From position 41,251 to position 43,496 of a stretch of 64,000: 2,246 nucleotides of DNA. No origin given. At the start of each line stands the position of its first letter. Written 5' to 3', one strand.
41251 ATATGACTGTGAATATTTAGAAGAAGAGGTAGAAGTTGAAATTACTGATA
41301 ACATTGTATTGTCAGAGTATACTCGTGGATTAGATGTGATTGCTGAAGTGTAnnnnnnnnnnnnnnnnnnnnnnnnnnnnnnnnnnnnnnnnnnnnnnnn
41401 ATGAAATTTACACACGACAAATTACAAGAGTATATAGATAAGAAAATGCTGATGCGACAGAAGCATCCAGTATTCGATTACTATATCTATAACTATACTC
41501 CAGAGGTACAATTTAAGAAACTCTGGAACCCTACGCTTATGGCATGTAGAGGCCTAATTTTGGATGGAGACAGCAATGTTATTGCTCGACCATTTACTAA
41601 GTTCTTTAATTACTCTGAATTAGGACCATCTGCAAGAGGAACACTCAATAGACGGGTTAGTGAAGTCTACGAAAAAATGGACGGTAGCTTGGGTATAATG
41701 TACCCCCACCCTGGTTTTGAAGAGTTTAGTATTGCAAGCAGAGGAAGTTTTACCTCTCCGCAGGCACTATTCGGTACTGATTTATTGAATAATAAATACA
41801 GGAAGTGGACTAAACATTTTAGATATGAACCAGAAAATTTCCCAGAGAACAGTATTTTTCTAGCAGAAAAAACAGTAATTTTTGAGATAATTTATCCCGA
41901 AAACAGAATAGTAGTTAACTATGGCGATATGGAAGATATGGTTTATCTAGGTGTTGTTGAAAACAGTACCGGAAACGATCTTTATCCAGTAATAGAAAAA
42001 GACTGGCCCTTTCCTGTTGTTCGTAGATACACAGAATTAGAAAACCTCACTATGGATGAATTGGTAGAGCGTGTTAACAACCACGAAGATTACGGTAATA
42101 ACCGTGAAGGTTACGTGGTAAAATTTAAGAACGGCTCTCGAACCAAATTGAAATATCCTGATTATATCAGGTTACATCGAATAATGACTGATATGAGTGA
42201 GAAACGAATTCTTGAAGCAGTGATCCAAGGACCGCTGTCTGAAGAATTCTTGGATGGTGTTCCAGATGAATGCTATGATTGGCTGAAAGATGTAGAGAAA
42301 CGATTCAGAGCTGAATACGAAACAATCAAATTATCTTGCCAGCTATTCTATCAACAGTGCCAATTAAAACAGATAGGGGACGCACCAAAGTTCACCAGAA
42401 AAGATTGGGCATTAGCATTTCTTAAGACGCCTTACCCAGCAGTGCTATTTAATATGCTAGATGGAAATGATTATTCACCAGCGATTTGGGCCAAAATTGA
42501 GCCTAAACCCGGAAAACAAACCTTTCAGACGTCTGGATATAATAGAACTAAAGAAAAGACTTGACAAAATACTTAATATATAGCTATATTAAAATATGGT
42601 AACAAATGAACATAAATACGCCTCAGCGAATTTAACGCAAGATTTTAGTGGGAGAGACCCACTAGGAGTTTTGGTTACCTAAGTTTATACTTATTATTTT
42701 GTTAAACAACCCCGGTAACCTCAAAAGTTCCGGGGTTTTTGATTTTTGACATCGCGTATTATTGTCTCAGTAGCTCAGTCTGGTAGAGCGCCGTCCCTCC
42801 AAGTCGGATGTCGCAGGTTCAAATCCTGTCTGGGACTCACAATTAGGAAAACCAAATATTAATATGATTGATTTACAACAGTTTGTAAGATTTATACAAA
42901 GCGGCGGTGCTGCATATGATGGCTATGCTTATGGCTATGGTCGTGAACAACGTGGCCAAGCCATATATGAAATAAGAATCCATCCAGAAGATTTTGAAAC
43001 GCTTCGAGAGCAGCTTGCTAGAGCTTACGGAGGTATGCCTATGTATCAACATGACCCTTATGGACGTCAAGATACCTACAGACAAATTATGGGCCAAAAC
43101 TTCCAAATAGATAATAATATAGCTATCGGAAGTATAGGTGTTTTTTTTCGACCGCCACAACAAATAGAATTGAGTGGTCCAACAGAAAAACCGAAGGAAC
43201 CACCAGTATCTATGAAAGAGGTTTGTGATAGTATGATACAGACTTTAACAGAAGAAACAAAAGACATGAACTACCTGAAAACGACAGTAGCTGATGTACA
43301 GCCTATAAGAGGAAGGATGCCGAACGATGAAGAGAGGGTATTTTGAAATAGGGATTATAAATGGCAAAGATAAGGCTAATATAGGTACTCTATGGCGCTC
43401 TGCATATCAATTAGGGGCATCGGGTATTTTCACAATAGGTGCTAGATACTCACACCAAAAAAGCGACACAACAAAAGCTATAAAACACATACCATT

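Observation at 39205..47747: Phage tRNA repair and modification toolkit: Rnl1, Rnl2-like ligase, SpoU methyltransferase, metallophosphoesterase and HD hydrolase among tRNA genes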

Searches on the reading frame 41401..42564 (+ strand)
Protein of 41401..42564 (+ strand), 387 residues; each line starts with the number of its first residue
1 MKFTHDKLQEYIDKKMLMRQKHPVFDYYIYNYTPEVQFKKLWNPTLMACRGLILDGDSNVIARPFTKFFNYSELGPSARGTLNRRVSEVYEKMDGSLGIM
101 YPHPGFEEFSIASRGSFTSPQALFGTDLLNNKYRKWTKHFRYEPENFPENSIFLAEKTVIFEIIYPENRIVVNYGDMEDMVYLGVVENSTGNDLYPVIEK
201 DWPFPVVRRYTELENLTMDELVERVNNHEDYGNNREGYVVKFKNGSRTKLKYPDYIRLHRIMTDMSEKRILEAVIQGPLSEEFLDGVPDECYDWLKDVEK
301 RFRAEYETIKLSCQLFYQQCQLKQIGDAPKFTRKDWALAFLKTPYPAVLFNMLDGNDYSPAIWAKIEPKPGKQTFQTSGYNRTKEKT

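Call 3: search_protein_families(library=pfam, proteins=[window:41401-42564:+], max_evalue=0.01)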
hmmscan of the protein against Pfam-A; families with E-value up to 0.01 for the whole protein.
window:41401-42564:+ (387 aa): 2 families
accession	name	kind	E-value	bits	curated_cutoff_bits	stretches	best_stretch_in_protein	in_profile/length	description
PF09511.15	RNA_lig_T4_1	-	9.3e-19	68.6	28.3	1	49-253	2-225/227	RNA ligase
PF09414.15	RNA_ligase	-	0.0036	17.9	27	0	89-251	5-169/171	RNA ligase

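Call 4: search_protein_families(library=phrogs, proteins=[window:41401-42564:+], max_evalue=0.001)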
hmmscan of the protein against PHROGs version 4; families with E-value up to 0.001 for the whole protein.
window:41401-42564:+ (387 aa): 3 families
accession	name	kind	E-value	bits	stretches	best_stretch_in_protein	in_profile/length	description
phrog_562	-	tail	1.5e-69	235.7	1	8-373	10-367/377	RNA ligase and tail fiber protein attachment catalyst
phrog_8238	-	DNA, RNA and nucleotide metabolism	1.7e-21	77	1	4-312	413-726/737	RNA ligase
phrog_21952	-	DNA, RNA and nucleotide metabolism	4.9e-05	24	1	24-265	22-272/327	RNA ligase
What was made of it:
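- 41401..42564 (+): Rnl1-family ATP-dependent RNA ligase (387 aa). PF09511 E 9e-19, PHROG 562 E 1.5e-69 (calls 3, 4).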

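Call 7: search_dna_similar(query=window:41401-42564:+, collection=phages, mode=protein, max_rows=25)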
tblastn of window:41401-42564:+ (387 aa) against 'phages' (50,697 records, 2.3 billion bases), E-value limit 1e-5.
Records with a match: 1822; places in all: 1822; records where one place covers at least 80% of the query: 529.
Best place of each record, by identity: <60% 1822.
By first word of the organism name: Escherichia 695; Klebsiella 267; Streptomyces 133; Shigella 83; Vibrio 74; Acinetobacter 67; Enterobacter 56; Enterobacteria 48; Salmonella 39; Aeromonas 37; and 57 more.
By host as written in the record: Escherichia coli 295; - 166; Klebsiella pneumoniae 82; Streptomyces griseus ATCC 10137 52; Streptomyces lividans JI 1326 31; Escherichia coli O157:H7 30; Escherichia coli B 28; Escherichia coli K-12 27; and 441 more.
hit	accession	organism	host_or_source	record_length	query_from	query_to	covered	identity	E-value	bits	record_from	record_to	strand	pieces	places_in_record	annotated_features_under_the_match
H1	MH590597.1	Streptomyces phage LukeCage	Streptomyces griseus ATCC 10137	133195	3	373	96%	36.2%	4e-62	221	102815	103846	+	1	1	207: RNA ligase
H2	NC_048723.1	Streptomyces phage LukeCage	Streptomyces griseus ATCC 10137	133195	3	373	96%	36.2%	4e-62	221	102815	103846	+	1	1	207: RNA ligase and tail fiber protein attachment catalyst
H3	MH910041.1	Arthrobacter phage Seahorse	Arthrobacter globiformis NRRL B-2979 SEA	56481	3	368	95%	36.5%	2e-53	196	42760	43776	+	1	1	81: RNA ligase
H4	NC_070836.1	Arthrobacter phage Seahorse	Arthrobacter globiformis NRRL B-2979 SEA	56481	3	368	95%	36.5%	2e-53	196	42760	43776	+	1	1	81: RNA ligase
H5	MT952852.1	Streptomyces phage Beuffert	Streptomyces griseus ATCC 10137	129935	3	369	95%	36.4%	2e-58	210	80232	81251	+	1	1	138: RNA ligase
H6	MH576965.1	Streptomyces phage StarPlatinum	Streptomyces griseus ATCC 10137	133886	3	373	96%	35.7%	4e-61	218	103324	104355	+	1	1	211: RNA ligase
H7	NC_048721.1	Streptomyces phage StarPlatinum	Streptomyces griseus ATCC 10137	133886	3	373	96%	35.7%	4e-61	218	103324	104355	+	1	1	211: RNA ligase and tail fiber protein attachment catalyst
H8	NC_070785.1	Streptomyces phage Wakanda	Streptomyces sanglieri UNT16F27A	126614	3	369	95%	35.9%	8e-60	214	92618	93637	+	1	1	178: RNA ligase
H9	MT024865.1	Streptomyces phage Wakanda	Streptomyces sanglieri UNT16F27A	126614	3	369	95%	35.9%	8e-60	214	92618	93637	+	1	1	178: RNA ligase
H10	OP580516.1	Arthrobacter phage Bauer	Arthrobacter globiformis NRRL B-2979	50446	3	368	95%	36.0%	7e-51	189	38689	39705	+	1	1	70: RNA ligase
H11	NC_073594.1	Arthrobacter phage Bauer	Arthrobacter globiformis NRRL B-2979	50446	3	368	95%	36.0%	7e-51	189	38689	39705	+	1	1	70: RNA ligase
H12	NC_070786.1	Streptomyces phage Muntaha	Streptomyces sanglieri UNT16F27A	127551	3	367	94%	35.8%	8e-59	212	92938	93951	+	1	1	180: RNA ligase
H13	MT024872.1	Streptomyces phage Muntaha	Streptomyces sanglieri UNT16F27A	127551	3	367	94%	35.8%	8e-59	212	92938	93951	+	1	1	180: RNA ligase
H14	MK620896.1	Streptomyces phage Circinus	Streptomyces griseofuscus ATCC 23916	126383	3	368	95%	35.7%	8e-59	212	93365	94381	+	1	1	167: RNA ligase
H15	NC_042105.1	Streptomyces phage BillNye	Streptomyces viridochromogenes DSM40736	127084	3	368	95%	35.7%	8e-59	212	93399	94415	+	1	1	RNA ligase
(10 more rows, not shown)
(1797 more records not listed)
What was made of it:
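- On Rnl1 (T4 RnlA) RNA ligase family: The C-terminal region is shared with actinophage homologues (call 7), but its function is unknown.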

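Call 8: search_solved_structures(query=window:41401-42564:+, max_evalue=1, show_alignments=2)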
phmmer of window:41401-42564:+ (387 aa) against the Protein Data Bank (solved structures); distinct sequences matched with E-value up to 1: 3.
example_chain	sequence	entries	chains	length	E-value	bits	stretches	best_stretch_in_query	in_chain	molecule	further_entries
2c5u_A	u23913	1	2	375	6e-18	68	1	28-296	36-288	RNA LIGASE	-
9do4_B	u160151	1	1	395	7.2e-18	67.7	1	28-296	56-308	RNA ligase 1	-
5tt6_A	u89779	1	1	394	4.6e-17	65.1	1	28-296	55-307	T4 RNA ligase 1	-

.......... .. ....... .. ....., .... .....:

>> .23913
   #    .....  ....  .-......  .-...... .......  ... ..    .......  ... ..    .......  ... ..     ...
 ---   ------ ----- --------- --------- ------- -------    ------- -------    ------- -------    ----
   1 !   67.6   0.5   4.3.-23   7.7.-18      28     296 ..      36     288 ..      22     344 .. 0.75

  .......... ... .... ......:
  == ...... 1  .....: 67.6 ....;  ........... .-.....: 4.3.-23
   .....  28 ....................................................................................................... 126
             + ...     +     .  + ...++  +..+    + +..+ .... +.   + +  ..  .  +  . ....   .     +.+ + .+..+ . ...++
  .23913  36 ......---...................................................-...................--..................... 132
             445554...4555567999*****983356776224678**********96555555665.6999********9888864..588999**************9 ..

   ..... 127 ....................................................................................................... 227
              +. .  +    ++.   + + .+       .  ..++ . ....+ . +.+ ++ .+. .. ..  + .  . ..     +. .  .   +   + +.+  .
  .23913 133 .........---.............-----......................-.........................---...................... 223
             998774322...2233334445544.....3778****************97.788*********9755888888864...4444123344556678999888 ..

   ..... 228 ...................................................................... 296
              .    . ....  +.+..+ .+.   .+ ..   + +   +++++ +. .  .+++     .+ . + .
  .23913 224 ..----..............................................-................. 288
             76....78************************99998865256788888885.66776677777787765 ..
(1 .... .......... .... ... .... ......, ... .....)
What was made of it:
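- On Rnl1 (T4 RnlA) RNA ligase family: The alignment to T4 Rnl1 ends near residue 296 (call 8).
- Closest known: Phage T4 Pnkp. Same: Rnl1-family ligase with all catalytic residues aligned (call 8).
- Closest known: Phage T4 Pnkp. Different: Similarity to T4 Rnl1 stops at about residue 296, so the C-terminal tRNA-specificity domain is not demonstrably shared (call 8).
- Checked: T4 Rnl1 structure 2c5u E 6e-18 (calls 3, 4, 8).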

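Call 18: search_protein_families(library=ncbifam, proteins=[window:41401-42564:+], max_evalue=0.01)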
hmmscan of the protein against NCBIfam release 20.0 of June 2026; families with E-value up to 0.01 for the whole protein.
window:41401-42564:+ (387 aa): 1 family
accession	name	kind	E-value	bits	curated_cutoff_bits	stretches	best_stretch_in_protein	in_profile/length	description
TIGR02308.1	RNA_lig_T4_1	equivalog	5.3e-23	81.7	242.25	1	11-276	20-270/373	T4 RnlA family RNA ligase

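Call 23: find_related_loci(query=window:41401-42564:+, collection=viral_contigs, flank=10000)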
Query window:41401-42564:+ (387 aa) in viral_contigs; peptide patterns used: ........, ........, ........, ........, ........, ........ (x = any residue, [..] = any of these).
125 stretches matched a pattern; 121 encode a relative of the query (tblastn E <= 1e-3); the best 80 are kept; 80 distinct loci.
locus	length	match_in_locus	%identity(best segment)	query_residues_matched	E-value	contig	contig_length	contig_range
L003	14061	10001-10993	41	6-369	2e-81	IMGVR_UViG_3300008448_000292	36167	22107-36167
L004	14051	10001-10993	41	6-369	2e-81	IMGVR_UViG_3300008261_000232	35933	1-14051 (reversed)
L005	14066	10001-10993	41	6-369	2e-81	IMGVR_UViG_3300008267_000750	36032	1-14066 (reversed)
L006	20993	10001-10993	41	6-369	2e-81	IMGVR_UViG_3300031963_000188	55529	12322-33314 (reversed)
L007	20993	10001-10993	41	6-369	2e-81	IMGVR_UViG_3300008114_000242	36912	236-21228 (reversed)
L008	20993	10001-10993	41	6-369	2e-81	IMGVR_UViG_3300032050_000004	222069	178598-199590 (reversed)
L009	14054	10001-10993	41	6-369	2e-81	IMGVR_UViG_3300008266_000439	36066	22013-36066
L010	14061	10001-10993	41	6-369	2e-81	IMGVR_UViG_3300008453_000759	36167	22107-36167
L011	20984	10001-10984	43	8-368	3e-81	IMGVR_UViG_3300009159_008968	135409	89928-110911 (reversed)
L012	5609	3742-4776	38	2-372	4e-70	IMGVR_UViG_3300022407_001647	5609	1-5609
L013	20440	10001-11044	39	8-369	1e-68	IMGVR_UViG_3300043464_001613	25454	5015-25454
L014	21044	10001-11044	39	8-369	1e-68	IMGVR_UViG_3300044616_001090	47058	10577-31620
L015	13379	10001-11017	39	8-368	8e-69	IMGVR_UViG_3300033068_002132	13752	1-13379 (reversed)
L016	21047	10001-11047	37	1-372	3e-67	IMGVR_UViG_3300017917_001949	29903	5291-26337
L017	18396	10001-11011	36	2-369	1e-65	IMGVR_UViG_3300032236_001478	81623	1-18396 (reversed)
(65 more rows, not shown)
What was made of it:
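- Closest known: Kinase, metallophosphoesterase, Rnl1 and cREC modules of uncultivated viral contigs. Same: An Rnl1 homologue at 32-43% identity is the anchor (call 23).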

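Call 79: search_solved_structures(query=A4, max_evalue=0.01, show_alignments=0)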
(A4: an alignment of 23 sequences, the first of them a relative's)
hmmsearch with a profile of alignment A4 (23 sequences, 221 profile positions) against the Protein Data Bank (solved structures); distinct sequences matched with E-value up to 0.01: 1.
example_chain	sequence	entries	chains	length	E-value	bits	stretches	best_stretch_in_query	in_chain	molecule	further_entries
1xm7_A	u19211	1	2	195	4e-07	33.5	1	10-146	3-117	hypothetical protein aq_1665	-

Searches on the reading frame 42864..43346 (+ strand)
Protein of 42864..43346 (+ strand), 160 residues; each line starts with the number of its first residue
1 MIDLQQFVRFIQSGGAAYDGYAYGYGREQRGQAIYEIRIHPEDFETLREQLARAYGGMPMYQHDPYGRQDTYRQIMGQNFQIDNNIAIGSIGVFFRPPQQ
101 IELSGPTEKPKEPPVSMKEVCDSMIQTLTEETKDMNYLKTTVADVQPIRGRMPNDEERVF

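Call 3: search_protein_families(library=pfam, proteins=[window:42864-43346:+], max_evalue=0.01)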
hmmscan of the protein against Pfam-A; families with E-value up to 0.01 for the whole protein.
window:42864-43346:+ (160 aa): 0 families

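Call 4: search_protein_families(library=phrogs, proteins=[window:42864-43346:+], max_evalue=0.001)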
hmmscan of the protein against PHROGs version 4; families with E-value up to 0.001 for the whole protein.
window:42864-43346:+ (160 aa): 0 families

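Call 18: search_protein_families(library=ncbifam, proteins=[window:42864-43346:+], max_evalue=0.01)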
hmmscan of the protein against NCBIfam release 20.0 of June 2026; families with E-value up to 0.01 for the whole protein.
window:42864-43346:+ (160 aa): 0 families
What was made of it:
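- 42864..43346 (+): 160-aa ORF of unknown function that overlaps the SpoU start by 20 nt. No Pfam, PHROG or NCBIfam hit (calls 3, 4, 18).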
